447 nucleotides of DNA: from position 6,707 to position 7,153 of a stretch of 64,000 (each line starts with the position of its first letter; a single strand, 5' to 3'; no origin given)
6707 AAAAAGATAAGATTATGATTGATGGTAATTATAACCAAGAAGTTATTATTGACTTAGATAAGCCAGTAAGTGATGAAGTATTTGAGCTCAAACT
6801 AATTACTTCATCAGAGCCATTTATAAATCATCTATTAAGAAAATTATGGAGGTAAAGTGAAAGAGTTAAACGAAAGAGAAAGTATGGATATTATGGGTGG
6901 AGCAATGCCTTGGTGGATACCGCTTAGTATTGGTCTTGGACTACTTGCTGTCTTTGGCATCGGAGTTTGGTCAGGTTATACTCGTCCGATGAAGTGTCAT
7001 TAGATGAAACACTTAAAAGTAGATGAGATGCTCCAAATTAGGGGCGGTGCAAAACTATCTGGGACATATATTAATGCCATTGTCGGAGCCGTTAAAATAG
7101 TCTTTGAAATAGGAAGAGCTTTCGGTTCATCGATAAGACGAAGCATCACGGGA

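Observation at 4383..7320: Unannotated two-peptide double-glycine-leader bacteriocin-like operon behind a C39-ABC exporter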

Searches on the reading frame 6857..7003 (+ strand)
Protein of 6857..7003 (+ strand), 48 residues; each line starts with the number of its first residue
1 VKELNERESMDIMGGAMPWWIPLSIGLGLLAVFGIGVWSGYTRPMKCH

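Call 3: search_protein_families(library=pfam, proteins=[window:6857-7003:+], max_evalue=1)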
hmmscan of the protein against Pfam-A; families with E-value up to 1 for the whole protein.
window:6857-7003:+ (48 aa): 0 families

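Call 4: search_protein_families(library=ncbifam, proteins=[window:6857-7003:+], max_evalue=1)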
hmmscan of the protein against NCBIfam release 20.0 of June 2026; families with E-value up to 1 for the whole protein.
window:6857-7003:+ (48 aa): 2 families
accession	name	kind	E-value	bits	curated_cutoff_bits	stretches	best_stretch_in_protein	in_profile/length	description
TIGR03949.1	bact_IIb_cerein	subfamily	3.4e-05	23.5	21.5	1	2-41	2-41/45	class IIb bacteriocin, lactobin A/cerein 7B family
NF053845.1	CoaP_CTERM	equivalog_domain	0.003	17.2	35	1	25-43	13-31/35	choice-of-anchor protein CoaP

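Call 19: find_homologous_proteins(query=window:6857-7003:+, max_evalue=10)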
Query window:6857-7003:+ (48 aa): 1 proteins with E <= 10 among 1 candidates.
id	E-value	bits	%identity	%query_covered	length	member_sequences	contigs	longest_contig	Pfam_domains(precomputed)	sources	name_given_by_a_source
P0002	1.2e-26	108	100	100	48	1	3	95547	-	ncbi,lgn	-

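Call 22: find_encoding_contigs(protein=P0002, flank=3000, max_places=5)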
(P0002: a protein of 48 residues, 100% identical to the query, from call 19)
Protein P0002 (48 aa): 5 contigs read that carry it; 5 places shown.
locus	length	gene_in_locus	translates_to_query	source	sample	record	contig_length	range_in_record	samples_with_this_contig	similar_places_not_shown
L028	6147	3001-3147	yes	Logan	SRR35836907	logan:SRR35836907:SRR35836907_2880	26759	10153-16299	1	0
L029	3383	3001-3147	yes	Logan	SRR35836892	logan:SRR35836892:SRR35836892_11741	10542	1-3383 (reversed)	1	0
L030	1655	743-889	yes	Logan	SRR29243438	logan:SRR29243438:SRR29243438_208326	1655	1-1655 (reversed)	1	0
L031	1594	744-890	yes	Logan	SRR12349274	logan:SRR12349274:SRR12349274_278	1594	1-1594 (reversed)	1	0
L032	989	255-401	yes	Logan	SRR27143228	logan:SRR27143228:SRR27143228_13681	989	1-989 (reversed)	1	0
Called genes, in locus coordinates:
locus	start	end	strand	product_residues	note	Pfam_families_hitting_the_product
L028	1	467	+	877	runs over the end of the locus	PF00690:Cation_ATPase_N, PF00122:E1-E2_ATPase, PF13246:Cation_ATPase, PF00702:Hydrolase, PF08282:Hydrolase_3 (weak), PF00689:Cation_ATPase_C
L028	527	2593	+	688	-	PF03412:Peptidase_C39, PF00664:ABC_membrane, PF00005:ABC_tran, PF02463:SMC_N (weak)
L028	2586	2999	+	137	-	-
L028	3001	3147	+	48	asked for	-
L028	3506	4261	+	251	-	-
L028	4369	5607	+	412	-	PF11104:PilM_2 (faint), PF06723:MreB_Mbl (faint), PF02491:SHS2_FTSA, PF14450:FtsA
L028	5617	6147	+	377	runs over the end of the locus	PF00091:Tubulin, PF12327:FtsZ_C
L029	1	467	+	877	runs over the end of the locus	PF00690:Cation_ATPase_N, PF00122:E1-E2_ATPase, PF13246:Cation_ATPase, PF00702:Hydrolase, PF08282:Hydrolase_3 (weak), PF00689:Cation_ATPase_C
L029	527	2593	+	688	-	PF03412:Peptidase_C39, PF00664:ABC_membrane, PF00005:ABC_tran, PF02463:SMC_N (weak)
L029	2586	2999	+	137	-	-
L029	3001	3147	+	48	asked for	-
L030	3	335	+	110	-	?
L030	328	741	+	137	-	-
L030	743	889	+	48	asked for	-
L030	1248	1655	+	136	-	?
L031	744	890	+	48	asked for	-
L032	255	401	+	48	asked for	-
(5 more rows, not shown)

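Call 40: search_protein_families(library=ncbifam, alignment_id=A1, max_evalue=1)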
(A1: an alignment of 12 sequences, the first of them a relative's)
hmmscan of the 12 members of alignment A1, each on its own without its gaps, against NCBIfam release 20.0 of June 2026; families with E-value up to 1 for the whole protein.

A. member 1, P0003 (137 aa): 2 families
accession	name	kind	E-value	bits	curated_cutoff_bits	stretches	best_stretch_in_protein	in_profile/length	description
NF010532.0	PRK13922.9-3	equivalog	0.0078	15.3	243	1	17-92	11-88/280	rod shape-determining protein MreC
NF005994.0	PRK08118.1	equivalog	0.012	15.7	215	1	66-109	35-78/172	DNA topology modulation protein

B. families by the number of members that match (of 12 scanned): 9 families
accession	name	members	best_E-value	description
NF045999.1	MAG1140_fam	9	1.2e-05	MAG1140 family protein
TIGR01460.1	HAD-SF-IIA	1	0.0071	HAD-IIA family hydrolase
NF010532.0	PRK13922.9-3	1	0.0078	rod shape-determining protein MreC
NF005994.0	PRK08118.1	1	0.012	DNA topology modulation protein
TIGR00445.1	mraY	1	0.013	phospho-N-acetylmuramoyl-pentapeptide-transferase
TIGR03069.1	PS_II_S4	1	0.029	photosystem II electron transport protein, Sll1252 family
NF009693.0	PRK13216.1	1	0.11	photosystem I reaction center subunit X-like protein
NF010185.0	PRK13664.1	1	0.13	hypothetical protein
TIGR04296.1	PEFG-CTERM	1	0.24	PEFG-CTERM sorting domain-containing protein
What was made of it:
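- Closest known: Mycoplasma pair: Mbov_0121-family C39-ABC transporter. Same: Of 12 members of the 137-aa family, 9 match NF045999, which is a 126-position model of similar size (call 40).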

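Call 48: predict_structure(alignment_id=A2)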
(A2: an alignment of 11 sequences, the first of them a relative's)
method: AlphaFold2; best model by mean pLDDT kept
length: 137 residues; sequences in the alignment: 11
mean_pLDDT: 83.9   pTM: 0.60
mean pLDDT of the five models: 83.9, 83.6, 82.6, 82.5, 81.5
residues with pLDDT >= 90: 46; 70-90: 77; 50-70: 11; < 50: 3
segments of 3 or more residues with pLDDT < 50: 1-3
pLDDT, mean of each block of 10 residues (from residue 1): 55 76 91 81 88 89 88 89 92 89 92 87 79 76
secondary structure, 60 per line:
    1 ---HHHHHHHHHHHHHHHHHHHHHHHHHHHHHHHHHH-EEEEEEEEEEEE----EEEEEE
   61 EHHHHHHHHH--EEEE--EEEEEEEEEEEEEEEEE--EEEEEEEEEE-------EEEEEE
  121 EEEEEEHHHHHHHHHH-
elements in order: H4-37 E39-50 E55-61 H62-70 E73-76 E79-95 E98-107 E115-126 H127-136
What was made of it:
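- On Membrane fusion / HlyD adaptor proteins: The 137-aa model holds only one long helix and one barrel (call 48).
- Closest known: HlyD/membrane-fusion. Different: There is no alpha-hairpin, lipoyl or membrane-proximal domain: the model is only a helix plus one barrel (call 48).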

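Call 61: search_solved_structures(query=A5, max_evalue=10)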
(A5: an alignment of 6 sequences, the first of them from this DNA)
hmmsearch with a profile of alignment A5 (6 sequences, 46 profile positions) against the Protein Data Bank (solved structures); distinct sequences matched with E-value up to 10: 17.
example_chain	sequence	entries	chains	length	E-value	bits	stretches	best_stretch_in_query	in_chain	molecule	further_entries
5v2c_J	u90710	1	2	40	0.072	16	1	11-35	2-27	Photosystem II reaction center protein J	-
11yo_J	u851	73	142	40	0.25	14.3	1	13-35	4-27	Photosystem II reaction center protein J | Photosystem II reaction center J protein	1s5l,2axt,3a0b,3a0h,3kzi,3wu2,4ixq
4fby_J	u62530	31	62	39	0.32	14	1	13-35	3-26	Photosystem II reaction center protein J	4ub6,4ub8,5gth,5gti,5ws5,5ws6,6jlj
5e79_J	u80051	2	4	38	0.32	14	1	13-35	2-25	Photosystem II reaction center protein J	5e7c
9t5u_J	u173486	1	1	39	0.37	13.8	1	14-36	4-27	PsbJ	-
4il6_J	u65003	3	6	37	0.42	13.6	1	13-35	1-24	Photosystem II reaction center protein J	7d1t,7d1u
8wb4_J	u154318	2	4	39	0.44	13.5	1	15-36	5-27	Photosystem II reaction center protein J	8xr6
7s5j_B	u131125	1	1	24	0.52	13.3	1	2-16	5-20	CtA peptide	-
4yuu_J1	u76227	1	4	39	0.71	12.8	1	15-35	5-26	Photosystem II reaction center protein J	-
9i4t_J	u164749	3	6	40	0.74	12.8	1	15-36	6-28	Photosystem II reaction center protein J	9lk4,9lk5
3jcu_J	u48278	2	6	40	0.81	12.7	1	15-36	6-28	Photosystem II reaction center protein J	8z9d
4w82_A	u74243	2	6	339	2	11.4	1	32-45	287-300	Fatty acid synthase | Enoyl-[acyl-carrier-protein] reductase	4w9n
5xnl_J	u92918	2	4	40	2.3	11.2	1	15-35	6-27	Photosystem II reaction center protein J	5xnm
9t5t_J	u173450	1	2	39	2.7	11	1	15-34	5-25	Photosystem II reaction center protein J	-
6dhe_J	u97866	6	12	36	2.8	11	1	14-35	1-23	Photosystem II reaction center protein J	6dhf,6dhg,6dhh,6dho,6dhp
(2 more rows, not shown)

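Call 75: search_protein_families(library=ncbifam, alignment_id=A6, max_evalue=0.1)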
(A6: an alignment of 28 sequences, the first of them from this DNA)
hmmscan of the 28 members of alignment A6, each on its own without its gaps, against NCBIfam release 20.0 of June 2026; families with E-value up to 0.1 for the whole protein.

A. member 1, seq(48 aa): 2 families
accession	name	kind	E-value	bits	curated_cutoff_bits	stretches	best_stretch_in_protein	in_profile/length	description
TIGR03949.1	bact_IIb_cerein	subfamily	3.4e-05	23.5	21.5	1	2-41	2-41/45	class IIb bacteriocin, lactobin A/cerein 7B family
NF053845.1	CoaP_CTERM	equivalog_domain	0.003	17.2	35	1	25-43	13-31/35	choice-of-anchor protein CoaP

B. families by the number of members that match (of 28 scanned): 16 families
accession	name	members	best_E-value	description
TIGR03949.1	bact_IIb_cerein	26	6e-08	class IIb bacteriocin, lactobin A/cerein 7B family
NF038034.1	lactGbeta_entB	20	4e-06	lactococcin G-beta/enterocin 1071B family bacteriocin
TIGR01847.1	bacteriocin_sig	16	0.00041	bacteriocin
NF038035.1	lactGalph_entA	5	0.00013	lactococcin G-alpha/enterocin 1071A family bacteriocin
NF047798.1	leader_Chryseo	4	0.00014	bacteriocin-like protein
NF033456.1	RiPP_CCRG-2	2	0.00081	CCRG-2 family RiPP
NF053845.1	CoaP_CTERM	1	0.003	choice-of-anchor protein CoaP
NF058583.1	LAXTG_small_WW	1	0.0041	LAXTG motif-containing small protein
TIGR04149.1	GG_sam_targ_CFB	1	0.034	TIGR04149 family rSAM-modified RiPP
NF040912.1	SGM_5486_fam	1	0.047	SGM_5486 family transporter-associated protein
NF046057.1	bifunc_MtlD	1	0.06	bifunctional mannitol-1-phosphate dehydrogenase/phosphatase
NF008287.0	PRK11067.1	1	0.064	outer membrane protein assembly factor BamA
NF000539.0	plantaricin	1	0.07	plantaricin C family lantibiotic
NF033772.1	pheromone_VP1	1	0.085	peptide pheromone VP1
NF040969.1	cytb_ExtP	1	0.088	selenite/tellurite reduction operon b-type cytochrome ExtP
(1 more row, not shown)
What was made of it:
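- On Lactobin A/cerein 7B family (TIGR03949): Of 28 relatives, 26 match at E<=0.1 (call 75).
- Closest known: Lactobin A/cerein 7B family. Same: Of 28 family members, 26 match, best E 6e-8 (call 75).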

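Call 81: search_protein_families(library=pfam, alignment_id=A6, max_evalue=1)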
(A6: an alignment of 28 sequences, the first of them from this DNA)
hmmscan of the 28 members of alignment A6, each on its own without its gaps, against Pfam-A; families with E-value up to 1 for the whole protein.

A. member 1, seq(48 aa): 0 families

B. families by the number of members that match (of 28 scanned): 14 families
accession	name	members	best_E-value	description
PF10439.15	Bacteriocin_IIc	12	0.00017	Bacteriocin class II with double-glycine leader peptide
PF03047.20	ComC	6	0.041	COMC family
PF11632.14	LcnG-beta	3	0.00098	Lactococcin G-beta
PF05808.16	Podoplanin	2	0.35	Podoplanin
PF13858.11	DUF4199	1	0.022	Protein of unknown function (DUF4199)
PF24213.1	DUF7434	1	0.024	Family of unknown function (DUF7434)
PF04956.18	TrbC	1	0.03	TrbC/VIRB2 pilin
PF20712.2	CyanoTRADDas_TM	1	0.083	Cyanobacterial TRADD-N associated 2-Transmembrane domain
PF22817.2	ApeP-like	1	0.18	ApeP dehydratase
PF07869.17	DUF1656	1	0.2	Protein of unknown function (DUF1656)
PF15932.10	DUF4748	1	0.22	Domain of unknown function (DUF4748)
PF15103.11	G0-G1_switch_2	1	0.23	G0/G1 switch protein 2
PF10873.13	CYYR1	1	0.34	Cysteine and tyrosine-rich protein 1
PF02416.21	TatA_B_E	1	0.36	mttA/Hcf106 family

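Call 82: find_homologous_proteins(query=A6, max_evalue=0.001)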
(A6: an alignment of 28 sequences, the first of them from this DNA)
Query A6 (28 sequences) (48 aa, profile of the alignment): 272 proteins with E <= 0.001 among 718 candidates; the best 120 are listed.
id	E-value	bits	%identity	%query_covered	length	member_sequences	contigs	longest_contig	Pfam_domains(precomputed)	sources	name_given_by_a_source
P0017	2.1e-19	87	44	100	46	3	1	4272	-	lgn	-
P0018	3.3e-19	86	42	100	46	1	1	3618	-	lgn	-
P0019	5.7e-19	86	44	100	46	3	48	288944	-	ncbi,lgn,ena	-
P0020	8.9e-19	85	44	100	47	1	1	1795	-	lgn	-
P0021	9.7e-19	85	46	100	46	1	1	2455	-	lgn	-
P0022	1.2e-18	85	46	100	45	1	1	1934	-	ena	-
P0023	1.9e-18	84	48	100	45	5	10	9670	-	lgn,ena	-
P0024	2.0e-18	84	46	100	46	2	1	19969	-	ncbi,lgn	-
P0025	2.5e-18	84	44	100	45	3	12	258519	-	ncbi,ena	-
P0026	2.9e-18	83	45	100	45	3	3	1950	-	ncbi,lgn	-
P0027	5.0e-18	83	40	100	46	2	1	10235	-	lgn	-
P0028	5.1e-18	83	33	100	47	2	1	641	-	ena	-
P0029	5.4e-18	82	42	100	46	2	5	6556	-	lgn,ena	-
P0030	5.8e-18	82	42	100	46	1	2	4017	-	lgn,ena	-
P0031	6.8e-18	82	34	98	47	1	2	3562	-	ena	-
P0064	1.5e-16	78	40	100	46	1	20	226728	-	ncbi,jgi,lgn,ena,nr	ncbi:MAG: class IIb bacteriocin, lactobin A/cerein 7B family [Bacilli bacterium]|jgi:lactobin A/cere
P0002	3.6e-15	73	100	100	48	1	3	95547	-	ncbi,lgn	-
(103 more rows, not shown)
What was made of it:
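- Closest known: Lactobin A/cerein 7B family. Same: NCBI and JGI name several homologs this way (call 82).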

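Call 83: find_encoding_contigs(protein=P0064, flank=10000, max_places=4)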
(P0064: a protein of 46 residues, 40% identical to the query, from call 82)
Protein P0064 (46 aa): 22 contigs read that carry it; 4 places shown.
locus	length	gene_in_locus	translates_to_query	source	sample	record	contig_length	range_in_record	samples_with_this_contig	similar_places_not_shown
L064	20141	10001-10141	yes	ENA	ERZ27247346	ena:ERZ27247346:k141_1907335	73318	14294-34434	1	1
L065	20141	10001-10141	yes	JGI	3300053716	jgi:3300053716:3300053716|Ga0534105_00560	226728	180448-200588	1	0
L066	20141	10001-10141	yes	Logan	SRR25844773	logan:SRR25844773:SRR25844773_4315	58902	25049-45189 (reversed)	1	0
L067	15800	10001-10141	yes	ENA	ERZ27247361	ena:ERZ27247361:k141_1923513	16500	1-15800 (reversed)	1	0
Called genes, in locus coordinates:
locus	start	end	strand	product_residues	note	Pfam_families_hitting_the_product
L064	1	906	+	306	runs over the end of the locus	PF01261:AP_endonuc_2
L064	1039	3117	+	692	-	PF03717:PBP_dimer, PF00905:Transpeptidase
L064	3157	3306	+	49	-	PF00471:Ribosomal_L33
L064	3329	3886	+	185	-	PF08207:EFP_N, PF01132:EFP, PF09285:Elong-fact-P_C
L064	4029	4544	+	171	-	PF12685:SpoIIIAH (weak)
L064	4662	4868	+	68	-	PF00196:GerE, PF04545:Sigma70_r4 (weak), PF08281:Sigma70_r4_2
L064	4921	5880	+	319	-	PF10646:Germane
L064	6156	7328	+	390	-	PF16079:Phage_holin_5_2, PF01520:Amidase_3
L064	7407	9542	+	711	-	PF03412:Peptidase_C39, PF00664:ABC_membrane, PF00005:ABC_tran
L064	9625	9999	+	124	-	-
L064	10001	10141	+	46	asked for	-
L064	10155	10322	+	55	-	-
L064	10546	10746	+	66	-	PF01165:Ribosomal_S21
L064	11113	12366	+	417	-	PF08245:Mur_ligase_M, PF02875:Mur_ligase_C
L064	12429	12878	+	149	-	PF00583:Acetyltransf_1, PF13673:Acetyltransf_10 (weak), PF13508:Acetyltransf_7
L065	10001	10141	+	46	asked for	-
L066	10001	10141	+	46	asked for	-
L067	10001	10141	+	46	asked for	-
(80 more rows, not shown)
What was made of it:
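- In other members the cassette sits among sporulation and housekeeping genes: SpoIIIAH, GerE, YabP, YqfD (call 83).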

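Call 87: fold_search(model_id=the predicted structure, library=pdb)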
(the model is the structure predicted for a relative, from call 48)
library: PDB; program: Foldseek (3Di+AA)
matches with E <= 10: 927; with E <= 0.001: 0
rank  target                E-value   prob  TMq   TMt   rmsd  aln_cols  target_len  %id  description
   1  8hdz_A                2.5e-02  0.95  0.32  0.07   9.0       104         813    9  Monkeypox virus DNA replication holoenzyme F8, A22 and E4 complex in an apo form (released 2023-11-15)
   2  8hm0_A                3.2e-02  0.98  0.34  0.06   4.7        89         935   10  F8-A22-E4 complex of MPXV in trimeric form (released 2023-05-31)
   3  2ptf_A                3.2e-02  0.28  0.18  0.13  12.0       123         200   10  Crystal structure of protein MTH_863 from Methanobacterium thermoautotrophicum bound to FMN (released 2007-05-15)
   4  8k8s_A                3.5e-02  0.95  0.33  0.06   8.8       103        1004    7  F8-A22-E4 complex of MPXV in complex with DNA and Ara-CTP (released 2024-06-05)
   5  9sai_B                3.5e-02  0.90  0.28  0.12   9.5       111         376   10  Ternary PROTAC-mediated complex consisting of Cereblon, DDB1 and BRD4-BD1, non-covalently linked by JQ1-AcN (released 2025-10-29)
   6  8wpe_A                3.8e-02  0.97  0.33  0.06   5.2        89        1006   10  Structure of monkeypox virus polymerase complex F8-A22-E4-H5 (tag-free A22) with exogenous DNA (released 2023-11-29)
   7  8zis_D                4.0e-02  0.98  0.37  0.12   4.9       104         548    8  HerA Hexamer (released 2025-03-12)
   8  9gao_C                4.0e-02  0.80  0.28  0.14  15.0       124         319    9  Crystal structure of CRBNmidi in complex with 2-(4-(2,6-dioxopiperidin-3-yl)phenoxy)-N-methylacetamide (released 2024-10-02)
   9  8ziq_N                4.2e-02  0.97  0.33  0.11   5.1       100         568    6  HerA-DUF4297 complex with DNA (released 2025-03-12)
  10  8zis_B                4.5e-02  0.97  0.34  0.11   5.0       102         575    8  HerA Hexamer (released 2025-03-12)
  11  8j8f_A                5.0e-02  0.94  0.34  0.06   8.6       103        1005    7  Monkeypox virus DNA replication holoenzyme F8, A22 and E4 in complex with a DNA duplex and dCTP (released 2024-05-08)
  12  8zis_F                5.3e-02  0.97  0.36  0.11   5.0       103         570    7  HerA Hexamer (released 2025-03-12)
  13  8zis_C                5.3e-02  0.96  0.34  0.11   5.0        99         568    8  HerA Hexamer (released 2025-03-12)
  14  8hlz_A                5.6e-02  0.96  0.33  0.06   5.4        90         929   10  F8-A22-E4 complex of MPXV in hexameric form (released 2023-05-31)
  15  5xu0_B                6.3e-02  0.99  0.38  0.24   3.7        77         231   14  Structure of the membrane fusion protein Spr0693 from Streptococcus pneumoniae R6 (released 2018-01-24)
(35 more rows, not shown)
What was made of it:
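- The adaptor assignment is weak by Foldseek (call 87).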
